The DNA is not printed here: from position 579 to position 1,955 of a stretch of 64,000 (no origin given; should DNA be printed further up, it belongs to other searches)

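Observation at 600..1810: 1.2-kb low-GC insert carrying a lone NucS/DUF91-like PD-(D/E)xK nuclease-fold gene between coaA and a DMFase-like gene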

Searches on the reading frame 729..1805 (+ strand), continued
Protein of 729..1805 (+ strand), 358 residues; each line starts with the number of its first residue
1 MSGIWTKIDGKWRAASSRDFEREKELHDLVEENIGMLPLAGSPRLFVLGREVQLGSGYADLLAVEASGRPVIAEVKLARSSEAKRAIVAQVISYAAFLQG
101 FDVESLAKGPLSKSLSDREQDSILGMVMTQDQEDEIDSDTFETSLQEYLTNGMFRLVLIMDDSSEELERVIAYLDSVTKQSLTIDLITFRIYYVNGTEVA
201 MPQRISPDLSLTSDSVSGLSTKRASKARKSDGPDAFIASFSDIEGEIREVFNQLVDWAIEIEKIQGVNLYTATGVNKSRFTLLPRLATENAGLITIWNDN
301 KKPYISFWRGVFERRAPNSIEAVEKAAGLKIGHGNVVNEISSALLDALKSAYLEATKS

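Call 50: search_protein_families(library=padloc, proteins=[P0235, P0236, P0245, P0248, P0253, P0267, P0268, P0269, P0229, P0228], max_evalue=0.001)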
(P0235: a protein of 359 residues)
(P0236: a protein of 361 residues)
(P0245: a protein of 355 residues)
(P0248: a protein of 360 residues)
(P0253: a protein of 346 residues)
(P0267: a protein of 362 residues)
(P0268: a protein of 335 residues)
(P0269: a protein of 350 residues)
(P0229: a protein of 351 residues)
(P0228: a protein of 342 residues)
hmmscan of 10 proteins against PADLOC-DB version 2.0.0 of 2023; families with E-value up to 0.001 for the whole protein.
P0235 (359 aa): 2 families
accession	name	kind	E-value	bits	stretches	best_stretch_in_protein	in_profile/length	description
PDLC04916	PDC-S11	-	9.1e-12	42.7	1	3-198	6-181/358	-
PDLC04946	PDC-S18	-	0.00043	17.4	1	5-96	24-109/365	-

P0236 (361 aa): 4 families
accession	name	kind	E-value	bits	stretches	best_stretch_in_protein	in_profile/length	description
PDLC04916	PDC-S11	-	2.2e-13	48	1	18-227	17-203/358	-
PDLC04944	PDC-S18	-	3.6e-07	27.8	1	12-98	9-89/307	-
PDLC04915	PDC-S11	-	6.3e-05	20.4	1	62-199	62-185/379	-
PDLC02083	Cas4_II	-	0.00086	17.8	0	57-105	73-118/186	-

P0245 (355 aa): 6 families
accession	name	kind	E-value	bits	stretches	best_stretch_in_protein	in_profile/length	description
PDLC04916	PDC-S11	-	7.2e-12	43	1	15-201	16-186/358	-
PDLC04915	PDC-S11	-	1.5e-06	25.8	1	53-189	55-184/379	-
PDLC04913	PDC-S11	-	7.5e-05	19.9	1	53-193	55-190/375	-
PDLC00943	Cas4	-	0.00029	18.8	1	57-102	69-112/180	CRISPR-associated protein Cas4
PDLC01447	Cas4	-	0.0007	18.1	0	57-114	55-100/161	"CAS-I,CAS-II,CAS-III,CAS-IV,CAS-V,CAS-VI; acquisition_associated"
PDLC00944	Cas4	-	0.00092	17.4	0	57-102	67-112/177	Cas4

P0248 (360 aa): 3 families
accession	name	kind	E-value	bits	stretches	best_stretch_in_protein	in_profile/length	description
PDLC04916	PDC-S11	-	1.7e-09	35.3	1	10-222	12-201/358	-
PDLC04913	PDC-S11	-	1.4e-05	22.4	1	59-211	58-202/375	-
PDLC04915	PDC-S11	-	0.00046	17.6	1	63-111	62-107/379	-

P0253 (346 aa): 2 families
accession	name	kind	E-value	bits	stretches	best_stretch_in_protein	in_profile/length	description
PDLC04916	PDC-S11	-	1.9e-11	41.6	1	12-186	13-178/358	-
PDLC04913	PDC-S11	-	0.00017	18.8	1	52-103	54-102/375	-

P0267 (362 aa): 3 families
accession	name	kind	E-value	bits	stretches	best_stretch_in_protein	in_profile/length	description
PDLC04916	PDC-S11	-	5.2e-12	43.5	1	4-229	7-206/358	-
PDLC04915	PDC-S11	-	1.8e-06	25.4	1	47-127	43-128/379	-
PDLC04913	PDC-S11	-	0.00042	17.5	0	62-132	61-129/375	-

P0268 (335 aa): 1 family
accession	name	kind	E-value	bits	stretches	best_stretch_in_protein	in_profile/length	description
PDLC04916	PDC-S11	-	2.1e-06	25.1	1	4-209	22-205/358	-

P0269 (350 aa): 6 families
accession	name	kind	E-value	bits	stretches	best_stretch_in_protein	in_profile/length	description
PDLC04916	PDC-S11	-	6.1e-15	53.1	1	4-209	7-193/358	-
PDLC04944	PDC-S18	-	1.6e-08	32.3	1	16-99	15-93/307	-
PDLC04913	PDC-S11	-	9.5e-07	26.2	1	18-114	21-114/375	-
PDLC00944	Cas4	-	1.7e-05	23.1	1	55-104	66-115/177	Cas4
PDLC00943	Cas4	-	0.00012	20.1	1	55-108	68-123/180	CRISPR-associated protein Cas4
PDLC04915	PDC-S11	-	0.00035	17.9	1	54-188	57-185/379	-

P0229 (351 aa): 3 families
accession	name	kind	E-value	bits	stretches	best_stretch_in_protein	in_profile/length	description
PDLC04916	PDC-S11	-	5.1e-14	50.1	1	14-193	15-179/358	-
PDLC04913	PDC-S11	-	0.00024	18.2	1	52-106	54-105/375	-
PDLC00944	Cas4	-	0.0007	17.8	0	58-103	68-113/177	Cas4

P0228 (342 aa): 4 families
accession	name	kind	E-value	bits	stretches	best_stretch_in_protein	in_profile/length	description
PDLC04916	PDC-S11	-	3.5e-18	63.8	1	7-200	8-182/358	-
PDLC04915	PDC-S11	-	1e-07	29.6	1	43-120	42-118/379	-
PDLC04913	PDC-S11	-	6.5e-06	23.4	1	60-122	62-120/375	-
PDLC04944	PDC-S18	-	0.00022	18.7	1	14-97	13-90/307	-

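Call 51: search_protein_families(library=pfam, proteins=[P0235, P0236, P0245, P0248, P0253, P0267, P0268, P0269, P0229, P0228], max_evalue=0.1)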
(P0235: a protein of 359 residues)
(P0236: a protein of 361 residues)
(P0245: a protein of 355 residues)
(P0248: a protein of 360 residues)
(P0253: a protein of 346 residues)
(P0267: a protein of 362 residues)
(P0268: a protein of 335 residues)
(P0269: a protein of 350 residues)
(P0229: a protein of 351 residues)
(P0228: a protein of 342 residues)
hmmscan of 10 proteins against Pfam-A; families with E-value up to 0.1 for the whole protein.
P0235 (359 aa): 0 families

P0236 (361 aa): 2 families
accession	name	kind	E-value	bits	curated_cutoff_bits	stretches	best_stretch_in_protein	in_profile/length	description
PF01870.24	Hjc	-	0.02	15.3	21.1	1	52-104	22-74/93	Archaeal holliday junction resolvase (hjc)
PF06319.18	MmcB-like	-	0.093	12.9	22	0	53-81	34-63/148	DNA repair protein MmcB-like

P0245 (355 aa): 1 family
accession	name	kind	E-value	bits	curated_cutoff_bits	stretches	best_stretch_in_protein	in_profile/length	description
PF01939.22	NucS_C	-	0.023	15.1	24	1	24-80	2-54/124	Endonuclease NucS C-terminal domain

P0248 (360 aa): 0 families

P0253 (346 aa): 0 families

P0267 (362 aa): 1 family
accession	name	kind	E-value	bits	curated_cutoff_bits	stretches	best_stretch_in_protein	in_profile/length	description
PF04471.18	Mrr_cat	-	0.035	14.7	21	0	57-94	30-68/115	Restriction endonuclease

P0268 (335 aa): 0 families

P0269 (350 aa): 1 family
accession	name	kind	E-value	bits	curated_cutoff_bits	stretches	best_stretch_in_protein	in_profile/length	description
PF01939.22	NucS_C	-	0.0083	16.6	24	1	24-104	2-73/124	Endonuclease NucS C-terminal domain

P0229 (351 aa): 1 family
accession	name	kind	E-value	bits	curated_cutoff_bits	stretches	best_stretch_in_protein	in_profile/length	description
PF01939.22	NucS_C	-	0.081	13.4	24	0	24-97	2-68/124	Endonuclease NucS C-terminal domain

P0228 (342 aa): 2 families
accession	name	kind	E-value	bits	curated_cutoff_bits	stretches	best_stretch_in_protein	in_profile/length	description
PF01939.22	NucS_C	-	0.00066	20.1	24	1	24-97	2-68/124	Endonuclease NucS C-terminal domain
PF06319.18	MmcB-like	-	0.018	15.2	22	1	51-80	34-64/148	DNA repair protein MmcB-like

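Call 53: search_protein_families(library=padloc, alignment_id=A4, max_evalue=1e-8)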
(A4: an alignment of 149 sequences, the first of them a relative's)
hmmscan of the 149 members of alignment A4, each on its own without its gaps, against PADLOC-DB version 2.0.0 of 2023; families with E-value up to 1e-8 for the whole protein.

A. member 1, L033:9639-9878:+ (80 aa): 0 families

B. families by the number of members that match (of 149 scanned): 54 families (the first 25 are shown)
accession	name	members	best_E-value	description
PDLC04606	PDC-M37B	6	5.3e-36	-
PDLC04605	PDC-M37B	6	4.8e-32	-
PDLC03838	DolB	6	4.1e-29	-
PDLC04232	IetA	4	2e-09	-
PDLC03348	MTase_II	2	1.1e-10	Type II methyltransferase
PDLC03313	MTase_II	1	9.6e-189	Type II methyltransferase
PDLC05027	PDC-S48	1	7.6e-91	-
PDLC04914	PDC-S11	1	7.2e-60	-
PDLC05028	PDC-S48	1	3.8e-50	-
PDLC02630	DrmD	1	1.5e-49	DrmD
PDLC00605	ZorA1|ZorA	1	4.2e-49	MotA/ExbB/TolQ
PDLC04911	PDC-S11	1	3.3e-47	-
PDLC00598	ZorA1|ZorA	1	6.4e-39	MotA/ExbB/TolQ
PDLC04912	PDC-S11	1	1.9e-38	-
PDLC00606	ZorA1|ZorA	1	9.3e-36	MotA/ExbB/TolQ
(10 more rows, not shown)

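Call 54: search_protein_families(library=pfam, alignment_id=A4, max_evalue=0.00001)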
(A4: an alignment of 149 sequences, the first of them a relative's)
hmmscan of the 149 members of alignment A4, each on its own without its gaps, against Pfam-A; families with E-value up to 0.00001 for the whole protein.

A. member 1, L033:9639-9878:+ (80 aa): 0 families

B. families by the number of members that match (of 149 scanned): 128 families (the first 25 are shown)
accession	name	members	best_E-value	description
PF13191.12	AAA_16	8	7.7e-09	AAA ATPase domain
PF07724.20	AAA_2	6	2.2e-70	AAA domain (Cdc48 subfamily)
PF02861.25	Clp_N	6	4.2e-39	Clp amino terminal domain, pathogenicity island component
PF17871.7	AAA_lid_9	6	1.5e-32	AAA lid domain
PF00004.35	AAA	6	2.9e-28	ATPase family associated with various cellular activities (AAA)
PF10431.15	ClpB_D2-small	6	6.6e-27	C-terminal, D2-small domain, of ClpB protein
PF07728.20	AAA_5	6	3.7e-19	AAA domain (dynein-related subfamily)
PF13401.12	AAA_22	6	5.3e-14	AAA domain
PF00158.32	Sigma54_activat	6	6.6e-09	Sigma-54 interaction domain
PF20720.3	nSTAND3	6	2.2e-06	Novel STAND NTPase 3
PF05621.17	TniB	6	3.7e-06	Bacterial TniB protein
PF13505.12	OMP_b-brl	5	9.6e-15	Outer membrane protein beta-barrel domain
PF00293.34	NUDIX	5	3.2e-12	NUDIX domain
PF13173.12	AAA_14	5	4.8e-06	AAA domain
PF04055.27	Radical_SAM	4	1.2e-18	Radical SAM superfamily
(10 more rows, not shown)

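Call 56: search_protein_families(library=padloc, proteins=[L070:11064-12164:-, L054:11114-12127:+, L035:8771-9808:+, L078:7979-9082:+, L070:13155-14255:+, L005:8714-9532:-, L009:14607-16493:+, L046:12442-14373:-, L080:4293-5384:-, L056:13437-14960:+], max_evalue=0.00001)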
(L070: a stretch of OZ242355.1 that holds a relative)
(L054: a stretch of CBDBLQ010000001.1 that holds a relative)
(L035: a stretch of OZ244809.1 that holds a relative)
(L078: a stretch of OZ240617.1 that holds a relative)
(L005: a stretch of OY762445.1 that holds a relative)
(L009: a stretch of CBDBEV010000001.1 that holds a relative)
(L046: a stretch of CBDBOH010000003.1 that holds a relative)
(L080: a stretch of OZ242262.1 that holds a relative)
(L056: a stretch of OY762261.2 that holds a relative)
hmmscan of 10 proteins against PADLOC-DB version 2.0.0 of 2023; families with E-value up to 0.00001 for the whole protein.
L070:11064-12164:- (367 aa): 2 families
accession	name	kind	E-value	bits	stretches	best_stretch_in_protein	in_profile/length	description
PDLC04635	PDC-M41A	-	1.1e-20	72.7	1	86-286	7-211/298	-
PDLC04636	PDC-M41A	-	3.9e-16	57.6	1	89-227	9-155/281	-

L054:11114-12127:+ (338 aa): 4 families
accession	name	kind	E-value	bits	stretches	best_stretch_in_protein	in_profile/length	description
PDLC04914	PDC-S11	-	7.2e-60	200.8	1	13-325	1-311/314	-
PDLC04911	PDC-S11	-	3.3e-47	159.3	1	13-323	1-313/318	-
PDLC04912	PDC-S11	-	1.9e-38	130.4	1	13-280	1-270/313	-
PDLC04913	PDC-S11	-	1.5e-12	45.3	1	180-324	225-366/375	-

L035:8771-9808:+ (346 aa): 0 families

L078:7979-9082:+ (368 aa): 0 families

L070:13155-14255:+ (367 aa): 2 families
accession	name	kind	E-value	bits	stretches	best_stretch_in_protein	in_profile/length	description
PDLC04073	PD-T7-1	-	1.8e-79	265.6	1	8-343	107-446/452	-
PDLC04110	PD-T7-5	-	5.7e-42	142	1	10-343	2-340/346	-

L005:8714-9532:- (273 aa): 0 families

L009:14607-16493:+ (629 aa): 9 families
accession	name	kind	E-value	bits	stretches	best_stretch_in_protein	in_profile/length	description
PDLC04709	PDC-M55C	-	1.5e-27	94.5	2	20-266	16-237/554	-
PDLC04151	HEC-05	-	2.1e-19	67.7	1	16-269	23-276/600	-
PDLC04150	HEC-05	-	2.4e-18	64.3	1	18-269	7-262/583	-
PDLC03877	NsnA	-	2.7e-14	51.2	1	14-270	46-203/385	-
PDLC04153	HEC-05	-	3.5e-07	26.8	0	25-119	13-120/621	-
PDLC02792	SspE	-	1.3e-06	25.1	1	11-113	3-109/771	SspE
PDLC04152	HEC-05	-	1.9e-06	24.7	0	96-269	110-264/566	-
PDLC02786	SspE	-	2.4e-06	24.2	0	11-129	3-118/766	SspE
PDLC02695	Orf5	-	3.5e-06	23.7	0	15-110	4-94/601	Orf5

L046:12442-14373:- (644 aa): 8 families
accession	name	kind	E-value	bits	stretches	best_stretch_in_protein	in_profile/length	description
PDLC04709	PDC-M55C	-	3.8e-23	79.9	1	21-118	16-112/554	-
PDLC04151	HEC-05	-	1e-15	55.5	1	11-282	19-285/600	-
PDLC03877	NsnA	-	1.2e-14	52.4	1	16-279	47-206/385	-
PDLC04150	HEC-05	-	1.2e-10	38.8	1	19-271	7-258/583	-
PDLC04153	HEC-05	-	2.5e-08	30.6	1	20-137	7-140/621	-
PDLC02792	SspE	-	4.9e-07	26.5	0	15-57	6-47/771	SspE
PDLC02695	Orf5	-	5.8e-07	26.3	1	19-109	7-92/601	Orf5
PDLC02701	Orf5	-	6e-06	23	1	20-121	8-107/596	Orf5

L080:4293-5384:- (364 aa): 7 families
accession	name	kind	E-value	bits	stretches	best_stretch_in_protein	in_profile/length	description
PDLC04916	PDC-S11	-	7.4e-64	214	1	22-229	4-207/358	-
PDLC04915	PDC-S11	-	3.2e-35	120.1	1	40-218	20-206/379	-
PDLC04913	PDC-S11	-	7.5e-17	59.4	1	40-228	20-218/375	-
PDLC04910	PDC-S11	-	3.5e-14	50.8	1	40-195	22-185/359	-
PDLC04909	PDC-S11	-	5.7e-12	43.9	1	43-212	23-201/347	-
PDLC04944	PDC-S18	-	9.4e-10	36.3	1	31-225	9-187/307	-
PDLC04946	PDC-S18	-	9.4e-08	29.4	1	12-120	10-117/365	-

L056:13437-14960:+ (508 aa): 1 family
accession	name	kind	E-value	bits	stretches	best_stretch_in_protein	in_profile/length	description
PDLC04133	mad1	-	2.4e-07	28.9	0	468-495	3-30/60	mads_1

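Call 57: search_protein_families(library=pfam, proteins=[L070:11064-12164:-, L054:11114-12127:+, L035:8771-9808:+, L078:7979-9082:+, L070:13155-14255:+, L005:8714-9532:-, L009:14607-16493:+, L046:12442-14373:-, L080:4293-5384:-, L056:13437-14960:+], max_evalue=0.001)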
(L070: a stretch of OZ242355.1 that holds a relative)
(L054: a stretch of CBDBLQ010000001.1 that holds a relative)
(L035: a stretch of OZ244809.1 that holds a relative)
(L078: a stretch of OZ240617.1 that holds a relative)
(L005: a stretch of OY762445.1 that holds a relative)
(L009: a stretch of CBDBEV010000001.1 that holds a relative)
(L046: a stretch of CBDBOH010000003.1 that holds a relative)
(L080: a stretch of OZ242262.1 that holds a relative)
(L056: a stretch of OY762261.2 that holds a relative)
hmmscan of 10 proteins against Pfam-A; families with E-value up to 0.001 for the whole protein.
L070:11064-12164:- (367 aa): 0 families

L054:11114-12127:+ (338 aa): 1 family
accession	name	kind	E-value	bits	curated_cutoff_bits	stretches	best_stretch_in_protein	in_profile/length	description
PF14088.11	DUF4268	-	1.1e-08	35.6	27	1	187-320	5-138/140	Domain of unknown function (DUF4268)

L035:8771-9808:+ (346 aa): 1 family
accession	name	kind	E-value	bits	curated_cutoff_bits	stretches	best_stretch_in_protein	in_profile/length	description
PF10987.13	DUF2806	-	6.9e-33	114.8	24.5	1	94-324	3-220/221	Protein of unknown function (DUF2806)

L078:7979-9082:+ (368 aa): 1 family
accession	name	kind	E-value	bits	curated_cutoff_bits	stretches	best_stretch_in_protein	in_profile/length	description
PF18731.6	HEPN_Swt1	-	6.1e-21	75.3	27.5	1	39-145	1-113/115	Swt1-like HEPN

L070:13155-14255:+ (367 aa): 0 families

L005:8714-9532:- (273 aa): 1 family
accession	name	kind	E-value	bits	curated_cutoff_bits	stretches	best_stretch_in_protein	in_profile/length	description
PF03372.29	Exo_endo_phos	-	2.1e-05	24.8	24.5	1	6-265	2-225/225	Endonuclease/Exonuclease/phosphatase family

L009:14607-16493:+ (629 aa): 1 family
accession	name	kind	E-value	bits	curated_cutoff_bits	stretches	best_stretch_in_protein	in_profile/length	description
PF03235.19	GmrSD_N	-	1.7e-30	107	33.2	1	21-267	1-198/199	GmrSD restriction endonuclease, N-terminal domain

L046:12442-14373:- (644 aa): 1 family
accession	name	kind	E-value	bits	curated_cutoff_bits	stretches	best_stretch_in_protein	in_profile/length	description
PF03235.19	GmrSD_N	-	2.8e-31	109.6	33.2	1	22-273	1-198/199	GmrSD restriction endonuclease, N-terminal domain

L080:4293-5384:- (364 aa): 1 family
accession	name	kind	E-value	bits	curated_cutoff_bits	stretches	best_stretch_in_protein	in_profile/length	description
PF01939.22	NucS_C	-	0.00046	20.6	24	0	76-106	32-62/124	Endonuclease NucS C-terminal domain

L056:13437-14960:+ (508 aa): 16 families
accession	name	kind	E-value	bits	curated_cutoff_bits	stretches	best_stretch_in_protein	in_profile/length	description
PF13384.12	HTH_23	-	3.7e-17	62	24.6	2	8-56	2-49/50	Homeodomain-like domain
PF13551.12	HTH_29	-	1.5e-12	47.9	28.1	1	13-73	1-62/64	Winged helix-turn helix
PF13518.12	HTH_28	-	4.1e-09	36.8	25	1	13-64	2-52/52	Helix-turn-helix domain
PF13565.12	HTH_32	-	4.6e-08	33.9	33.7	1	41-114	2-73/73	Homeodomain-like domain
PF08279.18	HTH_11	-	1.2e-06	28.8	25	0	467-492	12-37/55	HTH domain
PF13412.12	HTH_24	-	1.9e-06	27.8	21.9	0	470-492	17-39/48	Winged helix-turn-helix DNA-binding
PF08281.18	Sigma70_r4_2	-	1.6e-05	24.9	25.7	0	470-491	26-47/54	Sigma-70, region 4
PF02001.22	DUF134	-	3.1e-05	24.9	27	1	24-60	50-86/98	Protein of unknown function DUF134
PF04545.22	Sigma70_r4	-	4.8e-05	23.2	24.1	0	463-489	13-39/50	Sigma-70, region 4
PF01381.28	HTH_3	-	4.9e-05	23.7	23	0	467-494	6-33/55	Helix-turn-helix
PF12728.13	HTH_17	-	0.00014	22.5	27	0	26-45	3-22/51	Helix-turn-helix domain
PF13542.12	HTH_Tnp_ISL3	-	0.00024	20.9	27.4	0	24-48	27-50/51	Helix-turn-helix domain of transposase family ISL3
PF13309.12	HTH_22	-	0.00048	20.5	29.6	0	18-43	35-60/63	HTH domain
PF00196.25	GerE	-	0.00067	19.7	23.5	0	469-492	16-39/57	Bacterial regulatory proteins, luxR family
PF08220.18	HTH_DeoR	-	0.00083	19.5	21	0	22-59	12-49/57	DeoR-like helix-turn-helix domain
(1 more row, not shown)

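Call 59: find_homologous_proteins(query=L054:11114-12127:+)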
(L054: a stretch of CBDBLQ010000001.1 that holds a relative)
Query L054:11114-12127:+ (338 aa): 61 proteins with E <= 0.001 among 3276 candidates.
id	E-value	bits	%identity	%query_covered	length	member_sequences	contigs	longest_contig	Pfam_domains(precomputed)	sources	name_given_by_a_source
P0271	1.5e-189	647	87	96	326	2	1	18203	PF14088.12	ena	-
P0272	1.7e-178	611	100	79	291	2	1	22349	PF14088.12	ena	-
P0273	6.3e-174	596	80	96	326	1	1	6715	PF14088.12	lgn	-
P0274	9.1e-157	539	72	96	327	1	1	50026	PF14088.12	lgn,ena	-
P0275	2.8e-156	538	73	96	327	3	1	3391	PF14088.12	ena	-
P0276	3.5e-156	538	73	96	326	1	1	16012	PF14088.12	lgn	-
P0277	3.3e-152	524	73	95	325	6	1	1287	PF14088.12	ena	-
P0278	1.4e-123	430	60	94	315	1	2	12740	PF14088.12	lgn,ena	-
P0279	5.0e-123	429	59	94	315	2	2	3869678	PF14088.12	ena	-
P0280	6.7e-121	422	59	94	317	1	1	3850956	-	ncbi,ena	-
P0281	3.5e-114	399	57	93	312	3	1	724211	PF14088.12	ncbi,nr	ncbi:MAG: DUF4268 domain-containing protein [Gemmatimonadetes bacterium]|nr:DUF4268 domain-containin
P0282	2.0e-92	328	49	94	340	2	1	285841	PF14088.12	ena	-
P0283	9.1e-91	322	50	93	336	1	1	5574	PF14088.12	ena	-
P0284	9.8e-91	322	49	95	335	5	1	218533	PF14088.12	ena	-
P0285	6.0e-89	316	50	93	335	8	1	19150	-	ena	-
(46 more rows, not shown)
